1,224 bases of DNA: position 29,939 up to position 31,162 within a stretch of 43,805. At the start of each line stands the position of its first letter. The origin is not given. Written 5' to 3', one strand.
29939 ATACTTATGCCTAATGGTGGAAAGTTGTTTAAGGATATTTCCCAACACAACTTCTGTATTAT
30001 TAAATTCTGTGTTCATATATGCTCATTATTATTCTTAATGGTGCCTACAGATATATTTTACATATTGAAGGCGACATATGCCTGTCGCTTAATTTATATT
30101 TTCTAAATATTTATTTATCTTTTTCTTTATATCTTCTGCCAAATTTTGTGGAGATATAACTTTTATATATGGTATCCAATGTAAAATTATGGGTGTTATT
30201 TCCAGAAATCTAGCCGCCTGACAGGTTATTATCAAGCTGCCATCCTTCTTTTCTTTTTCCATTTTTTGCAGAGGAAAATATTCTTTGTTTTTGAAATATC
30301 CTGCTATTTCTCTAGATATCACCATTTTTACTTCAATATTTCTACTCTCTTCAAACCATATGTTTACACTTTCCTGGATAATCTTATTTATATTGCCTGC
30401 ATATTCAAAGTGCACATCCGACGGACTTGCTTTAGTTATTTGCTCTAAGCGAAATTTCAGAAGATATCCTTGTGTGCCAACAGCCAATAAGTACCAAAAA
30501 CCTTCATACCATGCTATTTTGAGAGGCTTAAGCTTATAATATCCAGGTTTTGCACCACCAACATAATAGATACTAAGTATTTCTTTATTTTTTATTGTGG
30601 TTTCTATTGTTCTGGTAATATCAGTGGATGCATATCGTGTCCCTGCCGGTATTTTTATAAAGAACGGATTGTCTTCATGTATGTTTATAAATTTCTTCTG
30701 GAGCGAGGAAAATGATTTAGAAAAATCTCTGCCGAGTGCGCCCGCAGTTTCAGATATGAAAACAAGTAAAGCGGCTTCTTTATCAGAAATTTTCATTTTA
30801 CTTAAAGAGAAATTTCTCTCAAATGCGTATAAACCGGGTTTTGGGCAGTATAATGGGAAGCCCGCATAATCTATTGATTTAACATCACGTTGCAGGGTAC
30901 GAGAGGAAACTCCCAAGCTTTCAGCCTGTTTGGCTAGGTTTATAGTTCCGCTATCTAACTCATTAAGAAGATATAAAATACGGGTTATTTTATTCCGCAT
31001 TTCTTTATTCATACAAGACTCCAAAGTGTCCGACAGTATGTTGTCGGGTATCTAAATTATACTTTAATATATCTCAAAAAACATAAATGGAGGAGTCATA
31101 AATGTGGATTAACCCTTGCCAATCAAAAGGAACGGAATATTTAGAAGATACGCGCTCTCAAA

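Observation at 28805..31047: WYL regulator and PD-(D/E)XK nuclease pair, with the same palindrome upstream of both genes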

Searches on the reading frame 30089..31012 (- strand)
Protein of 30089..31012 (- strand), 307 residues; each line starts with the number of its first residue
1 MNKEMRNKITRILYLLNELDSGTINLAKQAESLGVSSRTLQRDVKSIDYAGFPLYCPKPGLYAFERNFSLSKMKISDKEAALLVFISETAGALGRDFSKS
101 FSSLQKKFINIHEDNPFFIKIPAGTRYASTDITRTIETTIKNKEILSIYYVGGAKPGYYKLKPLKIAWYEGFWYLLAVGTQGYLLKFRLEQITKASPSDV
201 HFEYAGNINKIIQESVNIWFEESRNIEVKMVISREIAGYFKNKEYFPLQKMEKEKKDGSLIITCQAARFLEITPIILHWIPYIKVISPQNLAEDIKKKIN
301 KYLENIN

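Call 3: search_protein_families(library=pfam, proteins=[window:30089-31012:-], max_evalue=0.1)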
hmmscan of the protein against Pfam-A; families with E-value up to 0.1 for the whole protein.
window:30089-31012:- (307 aa): 6 families
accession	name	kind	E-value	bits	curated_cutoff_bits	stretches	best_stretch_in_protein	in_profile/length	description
PF25583.1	WCX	-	2.6e-09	37.7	23.9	1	225-301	2-74/76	WCX domain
PF13280.12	WYL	-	1.6e-06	28.4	21.8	1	132-195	2-68/70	WYL domain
PF08279.18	HTH_11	-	5.9e-06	26.5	25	1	10-55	3-47/55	HTH domain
PF09041.15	Aurora-A_bind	-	0.0049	17.4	21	1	214-250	29-63/68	Aurora-A binding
PF08280.17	HTH_Mga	-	0.073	13.5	23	0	9-46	4-42/59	M protein trans-acting positive regulator (MGA) HTH domain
PF17966.7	Muc_B2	-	0.076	14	23.5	0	191-258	23-90/100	Muc B2-like domain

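Call 4: search_protein_families(library=padloc, proteins=[window:30089-31012:-], max_evalue=0.1)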
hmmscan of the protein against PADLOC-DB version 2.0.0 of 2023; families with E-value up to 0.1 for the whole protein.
window:30089-31012:- (307 aa): 3 families
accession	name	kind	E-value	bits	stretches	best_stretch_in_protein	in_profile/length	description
PDLC01457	WYL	-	3.5e-24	83.7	1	10-290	7-228/229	"CAS-I,CAS-II,CAS-III,CAS-IV,CAS-V,CAS-VI; associated_signaling"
PDLC01652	WYL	-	3e-20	71.2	1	129-302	16-161/162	"CAS-I,CAS-II,CAS-III,CAS-IV,CAS-V,CAS-VI; associated_signaling"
PDLC01766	Cas3c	-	1.9e-11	40.9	1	180-302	189-312/1009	-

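Call 5: search_protein_families(library=ncbifam, proteins=[window:30089-31012:-], max_evalue=0.1)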
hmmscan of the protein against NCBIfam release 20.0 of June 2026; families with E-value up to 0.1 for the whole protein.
window:30089-31012:- (307 aa): 1 family
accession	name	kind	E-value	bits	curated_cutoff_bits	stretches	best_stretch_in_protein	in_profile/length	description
NF049968.1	QhpR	equivalog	0.016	14.4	250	1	15-45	194-224/284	AraC-like transcriptional regulator QhpR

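Call 13: find_homologous_proteins(query=window:30089-31012:-, max_evalue=0.00001)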
Query window:30089-31012:- (307 aa): 559 proteins with E <= 0.00001 among 1991 candidates; the best 120 are listed.
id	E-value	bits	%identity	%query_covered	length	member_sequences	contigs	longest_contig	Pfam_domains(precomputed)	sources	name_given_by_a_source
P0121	2.6e-200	682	100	100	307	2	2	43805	PF08279.19,PF13280.13,PF25583.2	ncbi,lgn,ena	-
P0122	2.5e-143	495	71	100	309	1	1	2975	PF13280.13,PF25583.2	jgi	jgi:predicted DNA-binding transcriptional regulator YafY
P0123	1.8e-128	446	61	100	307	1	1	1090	PF13280.13,PF25583.2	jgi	jgi:predicted DNA-binding transcriptional regulator YafY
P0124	4.1e-113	396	58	100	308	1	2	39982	PF08279.19,PF13280.13,PF25583.2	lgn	-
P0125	7.5e-112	392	58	100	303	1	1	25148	PF13280.13,PF25583.2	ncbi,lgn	-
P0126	9.4e-105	368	54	100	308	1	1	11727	PF13280.13,PF25583.2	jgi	jgi:predicted DNA-binding transcriptional regulator YafY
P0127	1.3e-97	345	52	98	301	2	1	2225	PF13280.13,PF25583.2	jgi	-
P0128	3.8e-97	343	50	100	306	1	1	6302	PF13280.13,PF25583.2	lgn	-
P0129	4.8e-97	343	50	100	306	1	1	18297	PF13280.13,PF25583.2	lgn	-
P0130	1.1e-96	342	51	100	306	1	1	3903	PF13280.13,PF25583.2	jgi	-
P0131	1.5e-96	341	51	99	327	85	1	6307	PF08279.19,PF13280.13,PF25583.2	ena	-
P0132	2.6e-96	341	51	100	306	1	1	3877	PF13280.13,PF25583.2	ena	-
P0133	5.9e-96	339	50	100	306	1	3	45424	PF13280.13,PF25583.2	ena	-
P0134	5.9e-96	339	50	100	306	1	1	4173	PF13280.13,PF25583.2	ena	-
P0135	8.0e-96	339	51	100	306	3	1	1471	PF13280.13,PF25583.2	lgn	-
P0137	8.2e-96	339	50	100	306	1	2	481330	PF13280.13,PF25583.2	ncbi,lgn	-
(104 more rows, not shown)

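Call 14: find_encoding_contigs(protein=P0122, flank=5000, max_places=2)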
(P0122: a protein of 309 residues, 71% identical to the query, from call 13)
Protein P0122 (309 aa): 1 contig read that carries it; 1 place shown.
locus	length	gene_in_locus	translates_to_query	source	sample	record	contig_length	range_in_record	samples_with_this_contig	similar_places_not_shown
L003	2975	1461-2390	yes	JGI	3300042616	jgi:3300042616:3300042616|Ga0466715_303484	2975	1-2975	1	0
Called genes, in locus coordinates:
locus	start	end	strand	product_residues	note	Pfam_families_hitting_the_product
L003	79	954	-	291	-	-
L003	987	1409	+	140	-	-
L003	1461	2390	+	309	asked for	PF13280:WYL, PF25583:WCX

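Call 15: find_encoding_contigs(protein=P0125, flank=6000, max_places=2)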
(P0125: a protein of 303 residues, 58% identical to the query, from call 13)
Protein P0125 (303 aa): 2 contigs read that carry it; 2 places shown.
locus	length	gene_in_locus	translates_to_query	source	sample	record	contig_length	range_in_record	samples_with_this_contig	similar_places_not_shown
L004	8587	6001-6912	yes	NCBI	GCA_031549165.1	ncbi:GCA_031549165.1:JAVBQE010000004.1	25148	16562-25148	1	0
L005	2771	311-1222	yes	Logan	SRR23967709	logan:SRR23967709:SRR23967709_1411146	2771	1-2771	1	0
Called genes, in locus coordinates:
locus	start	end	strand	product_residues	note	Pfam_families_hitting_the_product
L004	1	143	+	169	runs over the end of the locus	PF02870:Methyltransf_1N (weak), PF01035:DNA_binding_1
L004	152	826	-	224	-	PF00515:TPR_1 (faint), PF07719:TPR_2 (faint), PF13181:TPR_8 (faint), PF13424:TPR_12 (faint), PF13428:TPR_14 (faint), PF13432:TPR_16 (faint), PF13371:TPR_9 (weak), PF14559:TPR_19 (weak)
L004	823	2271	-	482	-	PF10431:ClpB_D2-small (faint), PF00004:AAA, PF07724:AAA_2, PF07728:AAA_5 (weak)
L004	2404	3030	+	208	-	-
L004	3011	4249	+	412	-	PF00753:Lactamase_B (faint), PF13483:Lactamase_B_3 (faint), PF12706:Lactamase_B_2, PF23023:Anti-Pycsar_Apyc1 (faint), PF07521:RMMBL (weak)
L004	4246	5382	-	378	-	PF02491:SHS2_FTSA, PF11104:PilM_2 (weak), PF14450:FtsA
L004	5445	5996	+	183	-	PF12895:ANAPC3 (faint), PF07719:TPR_2 (faint), PF13174:TPR_6 (faint), PF13181:TPR_8 (faint), PF13424:TPR_12 (faint), PF13428:TPR_14 (faint), PF13432:TPR_16, PF00515:TPR_1 (weak), +4 more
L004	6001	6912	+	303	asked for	PF13280:WYL, PF25583:WCX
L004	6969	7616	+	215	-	-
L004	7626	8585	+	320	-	?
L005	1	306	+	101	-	?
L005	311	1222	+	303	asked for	PF13280:WYL, PF25583:WCX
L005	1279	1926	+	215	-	-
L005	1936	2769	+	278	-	?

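Call 16: find_encoding_contigs(protein=P0126, flank=6000, max_places=2)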
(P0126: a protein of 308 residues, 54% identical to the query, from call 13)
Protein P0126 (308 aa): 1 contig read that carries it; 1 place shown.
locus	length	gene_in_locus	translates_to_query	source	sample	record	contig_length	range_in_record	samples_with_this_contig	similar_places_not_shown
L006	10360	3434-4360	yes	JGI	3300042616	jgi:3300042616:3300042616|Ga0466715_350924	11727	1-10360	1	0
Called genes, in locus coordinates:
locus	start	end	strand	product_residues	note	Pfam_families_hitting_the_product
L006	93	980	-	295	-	PF03796:DnaB_C, PF06745:ATPase (weak)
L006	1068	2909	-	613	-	PF00004:AAA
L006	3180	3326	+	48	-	-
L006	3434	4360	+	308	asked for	PF13280:WYL, PF25583:WCX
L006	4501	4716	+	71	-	-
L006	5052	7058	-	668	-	-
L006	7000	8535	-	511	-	-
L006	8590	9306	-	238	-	-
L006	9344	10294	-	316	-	PF02169:LPP20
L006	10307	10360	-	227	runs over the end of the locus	-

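Call 17: find_encoding_contigs(protein=P0137, flank=6000, max_places=2)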
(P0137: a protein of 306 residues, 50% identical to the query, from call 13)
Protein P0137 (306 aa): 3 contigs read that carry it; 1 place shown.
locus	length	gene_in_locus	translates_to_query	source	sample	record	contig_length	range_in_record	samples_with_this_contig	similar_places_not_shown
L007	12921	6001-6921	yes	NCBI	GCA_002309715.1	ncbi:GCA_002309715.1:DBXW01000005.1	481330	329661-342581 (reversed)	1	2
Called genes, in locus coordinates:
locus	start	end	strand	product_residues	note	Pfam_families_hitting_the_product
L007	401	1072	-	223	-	-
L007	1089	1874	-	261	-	-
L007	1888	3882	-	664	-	PF02367:TsaE (faint), PF13191:AAA_16 (faint), PF13401:AAA_22 (faint), PF14532:Sigma54_activ_2 (faint), PF00004:AAA, PF00910:RNA_helicase (faint), PF07728:AAA_5 (faint), PF00004:AAA, +4 more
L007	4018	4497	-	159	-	-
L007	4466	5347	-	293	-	PF04371:PAD_porph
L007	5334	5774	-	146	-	-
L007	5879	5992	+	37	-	-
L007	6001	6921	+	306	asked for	PF13280:WYL, PF25583:WCX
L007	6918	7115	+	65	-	-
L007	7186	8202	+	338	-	-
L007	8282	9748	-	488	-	PF11074:DUF2779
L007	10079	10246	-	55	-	-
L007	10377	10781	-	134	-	PF18825:LPD13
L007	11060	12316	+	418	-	PF03773:ArsP_1, PF00403:HMA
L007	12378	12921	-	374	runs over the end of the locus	PF01545:Cation_efflux, PF16916:ZT_dimer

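Call 30: find_related_loci(query=A3, collection=metagenome_contigs, flank=8000)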
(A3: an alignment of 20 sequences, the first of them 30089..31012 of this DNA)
Query A3 (307 aa) in metagenome_contigs; peptide patterns used: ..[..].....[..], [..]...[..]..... (x = any residue, [..] = any of these).
415 stretches matched a pattern; 101 encode a relative of the query (tblastn E <= 1e-3); the best 80 are kept; 80 distinct loci.
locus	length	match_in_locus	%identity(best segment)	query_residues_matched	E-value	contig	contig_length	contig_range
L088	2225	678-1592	52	1-306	8e-112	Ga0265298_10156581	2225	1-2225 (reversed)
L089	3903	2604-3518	51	1-306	3e-105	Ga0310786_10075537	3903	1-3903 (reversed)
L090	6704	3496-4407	52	1-306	9e-102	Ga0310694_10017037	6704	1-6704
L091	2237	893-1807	49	1-306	2e-105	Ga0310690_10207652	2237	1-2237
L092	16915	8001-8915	49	1-306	2e-100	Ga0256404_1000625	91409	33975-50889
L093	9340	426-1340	49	1-306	6e-100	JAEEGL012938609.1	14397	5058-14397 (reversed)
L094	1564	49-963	49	1-306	6e-107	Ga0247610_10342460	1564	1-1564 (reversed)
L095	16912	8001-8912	49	1-305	5e-99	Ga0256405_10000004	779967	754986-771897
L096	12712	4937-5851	50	1-306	8e-99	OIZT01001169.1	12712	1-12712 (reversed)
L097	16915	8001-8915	50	1-306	7e-98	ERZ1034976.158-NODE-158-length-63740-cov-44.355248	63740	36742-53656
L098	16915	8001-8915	49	1-306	2e-97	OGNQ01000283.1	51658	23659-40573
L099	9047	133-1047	48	1-306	2e-96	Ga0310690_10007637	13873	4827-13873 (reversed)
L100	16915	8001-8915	49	1-306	4e-96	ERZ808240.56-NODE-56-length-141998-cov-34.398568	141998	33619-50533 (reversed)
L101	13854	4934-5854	48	1-307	7e-94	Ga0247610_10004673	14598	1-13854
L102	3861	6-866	48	19-306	6e-93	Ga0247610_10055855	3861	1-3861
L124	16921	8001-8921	42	1-302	1e-73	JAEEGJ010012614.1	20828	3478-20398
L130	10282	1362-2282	42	1-302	9e-75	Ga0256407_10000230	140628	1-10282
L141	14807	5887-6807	39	2-304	5e-69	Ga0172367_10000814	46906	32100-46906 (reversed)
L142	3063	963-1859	40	8-302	2e-69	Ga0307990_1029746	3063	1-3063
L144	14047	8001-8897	38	8-303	4e-69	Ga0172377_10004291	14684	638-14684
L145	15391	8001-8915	39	2-302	3e-69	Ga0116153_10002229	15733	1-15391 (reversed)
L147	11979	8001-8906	42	9-306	1e-68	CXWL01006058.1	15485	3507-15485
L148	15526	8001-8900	39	8-304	8e-69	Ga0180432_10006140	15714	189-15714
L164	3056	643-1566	37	7-307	1e-56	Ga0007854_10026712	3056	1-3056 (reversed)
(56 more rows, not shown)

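Call 51: search_solved_structures(query=window:30089-31012:-, max_evalue=1, show_alignments=3)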
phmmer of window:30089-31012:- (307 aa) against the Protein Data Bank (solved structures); distinct sequences matched with E-value up to 1: 5.
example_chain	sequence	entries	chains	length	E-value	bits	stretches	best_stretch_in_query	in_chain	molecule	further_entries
9pfq_Q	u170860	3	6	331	7.3e-07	32.1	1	120-294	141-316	WYL domain-containing protein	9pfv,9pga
8tp8_A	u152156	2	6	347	7.7e-07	32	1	120-294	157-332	DeoR-family transcriptional regulator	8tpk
7tzv_A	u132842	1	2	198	5.1e-06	29.3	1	120-294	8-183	WYL domain-containing protein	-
7u02_B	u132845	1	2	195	5.5e-06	29.2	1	121-294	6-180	WYL domain-containing protein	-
9cu3_B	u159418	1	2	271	1.3e-05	27.9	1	120-294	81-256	WYL domain-containing protein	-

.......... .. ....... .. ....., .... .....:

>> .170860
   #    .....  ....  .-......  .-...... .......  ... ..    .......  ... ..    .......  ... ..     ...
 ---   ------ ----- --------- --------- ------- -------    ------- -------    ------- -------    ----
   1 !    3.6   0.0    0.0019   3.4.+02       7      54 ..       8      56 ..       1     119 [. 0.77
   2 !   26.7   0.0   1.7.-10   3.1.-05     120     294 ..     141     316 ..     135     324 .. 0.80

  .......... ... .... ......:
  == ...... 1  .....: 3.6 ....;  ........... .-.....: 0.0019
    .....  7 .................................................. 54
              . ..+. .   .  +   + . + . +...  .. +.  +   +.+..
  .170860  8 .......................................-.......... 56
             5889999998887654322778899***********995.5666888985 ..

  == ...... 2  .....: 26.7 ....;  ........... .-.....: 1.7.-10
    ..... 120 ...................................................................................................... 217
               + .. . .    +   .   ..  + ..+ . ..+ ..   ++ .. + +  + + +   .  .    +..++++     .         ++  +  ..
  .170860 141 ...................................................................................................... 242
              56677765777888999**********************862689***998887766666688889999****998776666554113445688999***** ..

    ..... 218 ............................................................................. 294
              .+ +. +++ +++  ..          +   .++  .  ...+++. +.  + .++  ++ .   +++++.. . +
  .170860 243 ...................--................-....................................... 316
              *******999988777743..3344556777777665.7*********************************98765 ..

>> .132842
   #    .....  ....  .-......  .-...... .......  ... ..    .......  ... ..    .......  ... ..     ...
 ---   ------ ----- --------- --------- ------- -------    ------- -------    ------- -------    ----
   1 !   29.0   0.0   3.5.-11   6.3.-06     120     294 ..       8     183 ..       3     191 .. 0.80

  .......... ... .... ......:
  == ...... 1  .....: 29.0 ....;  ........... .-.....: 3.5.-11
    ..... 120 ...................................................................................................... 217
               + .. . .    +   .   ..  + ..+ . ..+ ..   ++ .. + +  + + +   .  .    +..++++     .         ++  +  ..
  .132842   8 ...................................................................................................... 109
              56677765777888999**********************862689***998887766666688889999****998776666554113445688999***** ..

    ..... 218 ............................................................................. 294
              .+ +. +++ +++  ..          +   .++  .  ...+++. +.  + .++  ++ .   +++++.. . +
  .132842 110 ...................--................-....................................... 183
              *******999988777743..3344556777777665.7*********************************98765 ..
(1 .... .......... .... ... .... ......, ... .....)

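Call 53: search_solved_structures(query=A3, max_evalue=10)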
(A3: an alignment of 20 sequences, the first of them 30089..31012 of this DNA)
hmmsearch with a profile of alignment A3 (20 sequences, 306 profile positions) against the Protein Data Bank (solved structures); distinct sequences matched with E-value up to 10: 10.
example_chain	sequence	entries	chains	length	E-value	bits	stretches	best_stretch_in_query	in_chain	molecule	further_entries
9pfq_Q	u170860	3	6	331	7.9e-09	38.6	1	126-299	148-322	WYL domain-containing protein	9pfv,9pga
8tp8_A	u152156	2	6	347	9.4e-09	38.4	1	126-299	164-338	DeoR-family transcriptional regulator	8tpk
7u02_B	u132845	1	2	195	3.1e-07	33.4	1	126-299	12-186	WYL domain-containing protein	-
7tzv_A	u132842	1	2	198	3.2e-07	33.3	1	126-299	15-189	WYL domain-containing protein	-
9cu3_B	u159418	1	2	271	8.1e-07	32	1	126-299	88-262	WYL domain-containing protein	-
7p5x_AX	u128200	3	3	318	8.6e-06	28.6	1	8-301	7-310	PafC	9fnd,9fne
6sj9_A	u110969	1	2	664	0.0041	19.8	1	129-199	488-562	Proteasome accessory factor B/C (PafBC)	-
5tjj_A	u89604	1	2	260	0.19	14.4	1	10-64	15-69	Transcriptional regulator, IclR family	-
7p5x_AY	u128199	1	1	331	0.76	12.4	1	129-195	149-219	Transcriptional regulator-like protein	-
9fnd_X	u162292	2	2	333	0.77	12.4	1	129-195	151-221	Transcriptional regulator-like protein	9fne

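Call 57: find_encoding_contigs(protein=P0121, flank=10000, max_places=3)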
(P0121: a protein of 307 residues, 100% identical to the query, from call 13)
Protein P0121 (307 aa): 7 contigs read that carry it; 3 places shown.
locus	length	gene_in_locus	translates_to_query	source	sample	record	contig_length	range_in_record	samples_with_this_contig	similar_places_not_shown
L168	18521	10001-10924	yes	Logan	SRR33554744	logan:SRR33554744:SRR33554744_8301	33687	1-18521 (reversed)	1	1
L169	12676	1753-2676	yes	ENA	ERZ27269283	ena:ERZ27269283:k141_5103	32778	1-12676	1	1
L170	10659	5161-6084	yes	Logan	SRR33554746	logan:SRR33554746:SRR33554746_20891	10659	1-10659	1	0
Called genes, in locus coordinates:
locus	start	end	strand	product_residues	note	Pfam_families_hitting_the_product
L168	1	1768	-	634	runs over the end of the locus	-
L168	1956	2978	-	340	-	PF00709:Adenylsucc_synt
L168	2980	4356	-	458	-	PF00206:Lyase_1, PF08328:ASL_C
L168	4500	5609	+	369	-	-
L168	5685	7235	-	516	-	PF02878:PGM_PMM_I, PF02879:PGM_PMM_II, PF02880:PGM_PMM_III, PF00408:PGM_PMM_IV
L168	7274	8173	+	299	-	PF01565:FAD_binding_4, PF02873:MurB_C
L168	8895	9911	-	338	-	-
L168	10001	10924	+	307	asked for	PF08279:HTH_11 (weak), PF13280:WYL (weak), PF25583:WCX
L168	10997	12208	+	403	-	PF14281:PDDEXK_4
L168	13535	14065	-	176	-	PF00691:OmpA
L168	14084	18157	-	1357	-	PF03797:Autotransporter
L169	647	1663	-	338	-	-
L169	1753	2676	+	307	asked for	PF08279:HTH_11 (weak), PF13280:WYL (weak), PF25583:WCX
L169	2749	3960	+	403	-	PF14281:PDDEXK_4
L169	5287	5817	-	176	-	PF00691:OmpA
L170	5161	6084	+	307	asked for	PF08279:HTH_11 (weak), PF13280:WYL (weak), PF25583:WCX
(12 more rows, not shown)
